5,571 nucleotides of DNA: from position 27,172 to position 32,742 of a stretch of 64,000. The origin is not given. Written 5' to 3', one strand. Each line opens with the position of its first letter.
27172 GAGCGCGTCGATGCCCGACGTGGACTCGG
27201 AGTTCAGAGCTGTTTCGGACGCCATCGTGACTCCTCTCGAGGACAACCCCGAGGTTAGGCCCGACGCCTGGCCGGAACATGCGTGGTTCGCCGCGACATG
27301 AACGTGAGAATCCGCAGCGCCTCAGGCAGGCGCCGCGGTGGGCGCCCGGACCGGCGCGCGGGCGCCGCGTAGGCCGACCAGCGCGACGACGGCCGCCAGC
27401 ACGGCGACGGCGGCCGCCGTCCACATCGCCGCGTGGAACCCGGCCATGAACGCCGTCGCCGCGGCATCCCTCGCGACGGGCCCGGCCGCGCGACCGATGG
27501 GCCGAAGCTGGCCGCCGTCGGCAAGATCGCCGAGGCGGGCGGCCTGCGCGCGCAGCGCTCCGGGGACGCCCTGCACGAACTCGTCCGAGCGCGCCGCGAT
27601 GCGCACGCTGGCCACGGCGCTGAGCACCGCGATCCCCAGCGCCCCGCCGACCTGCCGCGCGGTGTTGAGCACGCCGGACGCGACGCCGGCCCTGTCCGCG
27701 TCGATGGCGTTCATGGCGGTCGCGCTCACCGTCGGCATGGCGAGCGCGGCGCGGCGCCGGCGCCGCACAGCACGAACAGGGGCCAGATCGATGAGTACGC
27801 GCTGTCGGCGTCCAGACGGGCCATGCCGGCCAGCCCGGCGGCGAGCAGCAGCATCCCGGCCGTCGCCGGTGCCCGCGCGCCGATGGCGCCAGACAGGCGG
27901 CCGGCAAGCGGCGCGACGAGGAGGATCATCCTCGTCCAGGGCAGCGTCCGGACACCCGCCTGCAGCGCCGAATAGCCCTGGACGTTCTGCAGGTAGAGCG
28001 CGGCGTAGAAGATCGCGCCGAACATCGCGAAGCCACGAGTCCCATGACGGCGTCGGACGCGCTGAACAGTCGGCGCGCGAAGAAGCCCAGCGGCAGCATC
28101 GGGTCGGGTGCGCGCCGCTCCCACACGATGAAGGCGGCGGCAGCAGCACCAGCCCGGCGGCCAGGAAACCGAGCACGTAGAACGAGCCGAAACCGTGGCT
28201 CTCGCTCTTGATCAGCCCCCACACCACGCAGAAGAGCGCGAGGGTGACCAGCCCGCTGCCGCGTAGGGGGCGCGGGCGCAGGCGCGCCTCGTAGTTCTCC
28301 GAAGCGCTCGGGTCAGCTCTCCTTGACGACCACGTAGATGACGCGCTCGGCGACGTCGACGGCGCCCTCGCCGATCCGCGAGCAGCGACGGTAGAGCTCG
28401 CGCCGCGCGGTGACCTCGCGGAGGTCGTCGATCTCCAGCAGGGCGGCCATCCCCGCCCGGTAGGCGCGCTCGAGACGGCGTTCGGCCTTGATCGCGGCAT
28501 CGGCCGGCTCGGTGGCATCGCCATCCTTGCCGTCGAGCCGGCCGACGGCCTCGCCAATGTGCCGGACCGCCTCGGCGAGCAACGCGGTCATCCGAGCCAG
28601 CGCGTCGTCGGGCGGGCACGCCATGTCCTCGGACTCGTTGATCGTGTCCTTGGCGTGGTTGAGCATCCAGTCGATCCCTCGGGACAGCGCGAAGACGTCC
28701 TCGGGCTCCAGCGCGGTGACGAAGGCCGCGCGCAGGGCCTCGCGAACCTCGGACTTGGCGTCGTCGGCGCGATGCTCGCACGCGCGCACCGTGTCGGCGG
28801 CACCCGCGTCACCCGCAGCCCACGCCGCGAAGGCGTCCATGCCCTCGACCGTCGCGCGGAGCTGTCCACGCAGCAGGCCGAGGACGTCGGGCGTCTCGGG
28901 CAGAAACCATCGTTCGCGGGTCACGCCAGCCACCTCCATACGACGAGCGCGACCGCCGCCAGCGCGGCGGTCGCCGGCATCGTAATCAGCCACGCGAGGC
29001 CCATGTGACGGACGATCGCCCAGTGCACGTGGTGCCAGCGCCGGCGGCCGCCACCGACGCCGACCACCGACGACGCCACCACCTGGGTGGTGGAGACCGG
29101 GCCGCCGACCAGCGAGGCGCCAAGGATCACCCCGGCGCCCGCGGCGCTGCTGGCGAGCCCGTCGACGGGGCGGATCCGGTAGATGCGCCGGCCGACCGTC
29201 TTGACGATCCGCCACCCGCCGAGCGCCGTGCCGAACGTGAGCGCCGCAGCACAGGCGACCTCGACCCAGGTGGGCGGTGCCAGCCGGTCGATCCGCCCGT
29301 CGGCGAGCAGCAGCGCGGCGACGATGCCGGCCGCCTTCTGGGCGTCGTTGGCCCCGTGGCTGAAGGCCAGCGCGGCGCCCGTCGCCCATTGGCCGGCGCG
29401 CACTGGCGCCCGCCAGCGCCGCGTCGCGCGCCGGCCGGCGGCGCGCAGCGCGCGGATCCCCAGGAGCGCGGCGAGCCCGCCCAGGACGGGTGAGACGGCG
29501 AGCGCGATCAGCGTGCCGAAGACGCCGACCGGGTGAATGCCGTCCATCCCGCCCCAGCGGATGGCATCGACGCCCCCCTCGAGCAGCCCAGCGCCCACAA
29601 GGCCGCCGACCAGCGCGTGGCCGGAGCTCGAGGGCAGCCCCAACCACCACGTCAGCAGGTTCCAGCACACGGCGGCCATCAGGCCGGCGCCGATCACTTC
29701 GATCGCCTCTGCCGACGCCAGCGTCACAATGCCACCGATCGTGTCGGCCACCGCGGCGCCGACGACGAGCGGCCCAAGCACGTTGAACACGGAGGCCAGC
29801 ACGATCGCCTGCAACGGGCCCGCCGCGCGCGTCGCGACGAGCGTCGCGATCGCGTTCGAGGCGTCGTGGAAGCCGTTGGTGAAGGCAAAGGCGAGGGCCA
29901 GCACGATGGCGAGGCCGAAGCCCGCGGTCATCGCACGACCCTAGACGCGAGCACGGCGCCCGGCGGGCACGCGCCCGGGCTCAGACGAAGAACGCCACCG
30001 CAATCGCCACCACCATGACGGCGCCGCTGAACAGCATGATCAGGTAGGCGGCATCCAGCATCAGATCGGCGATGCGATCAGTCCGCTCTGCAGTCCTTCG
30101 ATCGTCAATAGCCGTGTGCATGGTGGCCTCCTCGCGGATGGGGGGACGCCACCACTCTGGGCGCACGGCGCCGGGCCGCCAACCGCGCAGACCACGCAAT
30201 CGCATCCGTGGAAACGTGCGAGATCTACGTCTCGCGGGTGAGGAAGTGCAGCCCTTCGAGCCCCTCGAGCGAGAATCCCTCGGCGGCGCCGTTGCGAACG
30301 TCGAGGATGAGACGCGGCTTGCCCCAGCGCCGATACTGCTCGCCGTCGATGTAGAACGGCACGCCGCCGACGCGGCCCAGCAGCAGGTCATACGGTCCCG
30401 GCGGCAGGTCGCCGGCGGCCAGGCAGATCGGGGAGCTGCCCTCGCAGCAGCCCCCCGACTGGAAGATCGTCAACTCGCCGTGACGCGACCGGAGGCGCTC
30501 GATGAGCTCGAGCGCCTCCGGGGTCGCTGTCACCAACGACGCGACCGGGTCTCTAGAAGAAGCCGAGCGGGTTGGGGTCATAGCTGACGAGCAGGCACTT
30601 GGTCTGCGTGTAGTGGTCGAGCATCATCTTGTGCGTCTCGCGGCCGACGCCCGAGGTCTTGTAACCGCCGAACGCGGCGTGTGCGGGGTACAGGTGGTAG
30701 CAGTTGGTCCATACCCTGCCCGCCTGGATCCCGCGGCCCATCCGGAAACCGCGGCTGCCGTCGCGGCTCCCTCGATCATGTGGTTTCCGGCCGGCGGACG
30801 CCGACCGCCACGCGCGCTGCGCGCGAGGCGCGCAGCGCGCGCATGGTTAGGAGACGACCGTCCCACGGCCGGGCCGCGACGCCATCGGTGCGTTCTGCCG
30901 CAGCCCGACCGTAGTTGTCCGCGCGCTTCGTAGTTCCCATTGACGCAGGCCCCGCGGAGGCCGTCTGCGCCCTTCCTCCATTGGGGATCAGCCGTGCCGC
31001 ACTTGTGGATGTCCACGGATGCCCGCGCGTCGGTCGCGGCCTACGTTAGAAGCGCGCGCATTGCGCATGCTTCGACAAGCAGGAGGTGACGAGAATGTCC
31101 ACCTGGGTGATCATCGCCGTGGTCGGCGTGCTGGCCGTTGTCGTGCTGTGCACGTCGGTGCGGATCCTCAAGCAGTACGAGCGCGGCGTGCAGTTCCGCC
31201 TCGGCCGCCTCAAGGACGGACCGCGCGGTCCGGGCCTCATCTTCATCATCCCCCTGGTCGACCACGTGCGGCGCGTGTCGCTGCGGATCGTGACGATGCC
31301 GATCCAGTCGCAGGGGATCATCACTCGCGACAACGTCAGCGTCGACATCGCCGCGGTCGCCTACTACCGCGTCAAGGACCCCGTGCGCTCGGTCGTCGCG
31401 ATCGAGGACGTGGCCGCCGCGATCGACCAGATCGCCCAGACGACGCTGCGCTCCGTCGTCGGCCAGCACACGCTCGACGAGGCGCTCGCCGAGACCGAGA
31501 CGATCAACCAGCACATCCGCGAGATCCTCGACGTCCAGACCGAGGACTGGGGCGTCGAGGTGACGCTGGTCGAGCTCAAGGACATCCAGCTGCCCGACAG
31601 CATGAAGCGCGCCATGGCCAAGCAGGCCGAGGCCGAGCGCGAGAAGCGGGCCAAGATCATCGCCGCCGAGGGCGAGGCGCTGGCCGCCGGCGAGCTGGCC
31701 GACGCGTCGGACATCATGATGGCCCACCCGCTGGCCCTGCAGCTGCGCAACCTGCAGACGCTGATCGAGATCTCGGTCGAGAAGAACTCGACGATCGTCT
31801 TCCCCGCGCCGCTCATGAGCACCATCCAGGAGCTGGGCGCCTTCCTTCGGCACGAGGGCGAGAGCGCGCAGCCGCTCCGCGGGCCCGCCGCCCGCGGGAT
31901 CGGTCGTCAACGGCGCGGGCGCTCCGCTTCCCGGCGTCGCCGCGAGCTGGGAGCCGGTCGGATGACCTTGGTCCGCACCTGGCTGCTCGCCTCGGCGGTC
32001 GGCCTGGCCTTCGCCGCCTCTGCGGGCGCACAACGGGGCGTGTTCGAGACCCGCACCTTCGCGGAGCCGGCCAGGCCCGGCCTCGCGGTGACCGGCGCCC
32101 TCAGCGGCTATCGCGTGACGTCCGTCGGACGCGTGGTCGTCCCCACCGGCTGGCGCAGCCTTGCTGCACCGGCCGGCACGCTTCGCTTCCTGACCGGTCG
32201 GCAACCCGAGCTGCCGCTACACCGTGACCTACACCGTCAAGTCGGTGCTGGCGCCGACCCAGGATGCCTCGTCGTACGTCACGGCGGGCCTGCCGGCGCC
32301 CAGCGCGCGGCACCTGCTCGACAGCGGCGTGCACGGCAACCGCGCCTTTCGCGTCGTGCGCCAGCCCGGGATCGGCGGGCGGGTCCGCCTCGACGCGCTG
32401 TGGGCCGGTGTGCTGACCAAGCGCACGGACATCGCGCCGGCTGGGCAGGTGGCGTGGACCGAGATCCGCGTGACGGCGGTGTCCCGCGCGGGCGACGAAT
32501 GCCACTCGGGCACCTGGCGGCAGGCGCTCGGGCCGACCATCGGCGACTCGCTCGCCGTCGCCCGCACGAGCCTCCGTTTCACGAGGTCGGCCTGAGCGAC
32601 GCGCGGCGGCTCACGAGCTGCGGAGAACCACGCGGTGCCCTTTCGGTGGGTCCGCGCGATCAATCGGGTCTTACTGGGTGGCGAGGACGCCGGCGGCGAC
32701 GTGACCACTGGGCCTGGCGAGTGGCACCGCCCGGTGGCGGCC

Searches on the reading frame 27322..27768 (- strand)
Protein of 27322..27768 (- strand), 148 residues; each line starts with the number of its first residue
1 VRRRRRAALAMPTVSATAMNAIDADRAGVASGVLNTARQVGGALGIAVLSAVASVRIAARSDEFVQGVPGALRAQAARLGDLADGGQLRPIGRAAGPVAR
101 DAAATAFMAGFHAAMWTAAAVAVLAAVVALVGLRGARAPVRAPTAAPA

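Call 29: search_protein_families(library=pfam, proteins=[window:27322-27768:-], max_evalue=0.01)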
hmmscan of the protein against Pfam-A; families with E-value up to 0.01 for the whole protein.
window:27322-27768:- (148 aa): 1 family
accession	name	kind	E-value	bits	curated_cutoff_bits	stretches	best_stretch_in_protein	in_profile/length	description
PF07690.21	MFS_1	-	4.8e-05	22.9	33.4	1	8-45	309-346/347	Major Facilitator Superfamily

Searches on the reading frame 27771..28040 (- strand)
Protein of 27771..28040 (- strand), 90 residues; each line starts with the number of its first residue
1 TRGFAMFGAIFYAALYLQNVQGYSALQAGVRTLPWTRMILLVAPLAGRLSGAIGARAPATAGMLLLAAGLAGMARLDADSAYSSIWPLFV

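Call 29: search_protein_families(library=pfam, proteins=[window:27771-28040:-], max_evalue=0.01)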
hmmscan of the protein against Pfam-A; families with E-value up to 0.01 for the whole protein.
window:27771-28040:- (90 aa): 1 family
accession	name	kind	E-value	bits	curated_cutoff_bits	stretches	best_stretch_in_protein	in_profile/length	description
PF07690.21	MFS_1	-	4.5e-06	26.3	33.4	1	3-88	215-300/347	Major Facilitator Superfamily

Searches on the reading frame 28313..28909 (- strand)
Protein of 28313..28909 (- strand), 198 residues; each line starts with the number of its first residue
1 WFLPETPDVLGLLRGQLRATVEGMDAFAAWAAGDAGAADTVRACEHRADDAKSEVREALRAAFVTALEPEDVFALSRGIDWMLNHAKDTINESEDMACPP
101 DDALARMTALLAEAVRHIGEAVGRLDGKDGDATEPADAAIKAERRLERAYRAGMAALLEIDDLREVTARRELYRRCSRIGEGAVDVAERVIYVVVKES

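Call 29: search_protein_families(library=pfam, proteins=[window:28313-28909:-], max_evalue=0.01)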
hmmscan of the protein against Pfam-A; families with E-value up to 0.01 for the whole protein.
window:28313-28909:- (198 aa): 2 families
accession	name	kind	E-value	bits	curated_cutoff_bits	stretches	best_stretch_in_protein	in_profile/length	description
PF01865.21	PhoU_div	-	2.6e-06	27.4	24.4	1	16-194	20-212/214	Protein of unknown function DUF47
PF01895.24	PhoU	-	0.007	17.2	23.5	0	106-190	3-89/89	PhoU domain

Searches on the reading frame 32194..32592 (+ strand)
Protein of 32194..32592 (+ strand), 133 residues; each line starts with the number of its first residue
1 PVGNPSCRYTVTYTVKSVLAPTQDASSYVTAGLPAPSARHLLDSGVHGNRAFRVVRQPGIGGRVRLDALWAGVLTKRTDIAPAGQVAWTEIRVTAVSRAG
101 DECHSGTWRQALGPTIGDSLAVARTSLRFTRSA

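Call 62: search_protein_representatives(protein=window:32194-32592:+)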
Query: 133 residues. Proteins with E-value up to 0.001 (for the whole library): 94; up to 1e-10: 60; up to 1e-30: 11. The best 94 are listed.
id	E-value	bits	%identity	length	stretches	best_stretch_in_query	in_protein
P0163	2.9e-44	166.3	59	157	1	2-131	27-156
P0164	2.8e-39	150.2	56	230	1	4-130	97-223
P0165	1.1e-38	148.3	59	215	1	3-132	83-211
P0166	4.1e-36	140.0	56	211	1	3-131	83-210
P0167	3.1e-35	137.1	64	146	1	24-130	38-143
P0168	3.5e-34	133.7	55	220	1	2-131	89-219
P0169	5.7e-34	133.0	81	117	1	55-132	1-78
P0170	1.3e-32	128.7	53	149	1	3-131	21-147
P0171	1.9e-32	128.1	57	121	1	23-130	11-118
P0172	8.2e-32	126.1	73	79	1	55-132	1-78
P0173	9.1e-32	125.9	51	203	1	3-131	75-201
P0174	1.1e-30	122.4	59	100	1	33-129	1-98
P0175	2.5e-30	121.2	56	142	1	27-131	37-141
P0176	1.8e-26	108.8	45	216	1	5-130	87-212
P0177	9.4e-25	103.2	55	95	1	40-131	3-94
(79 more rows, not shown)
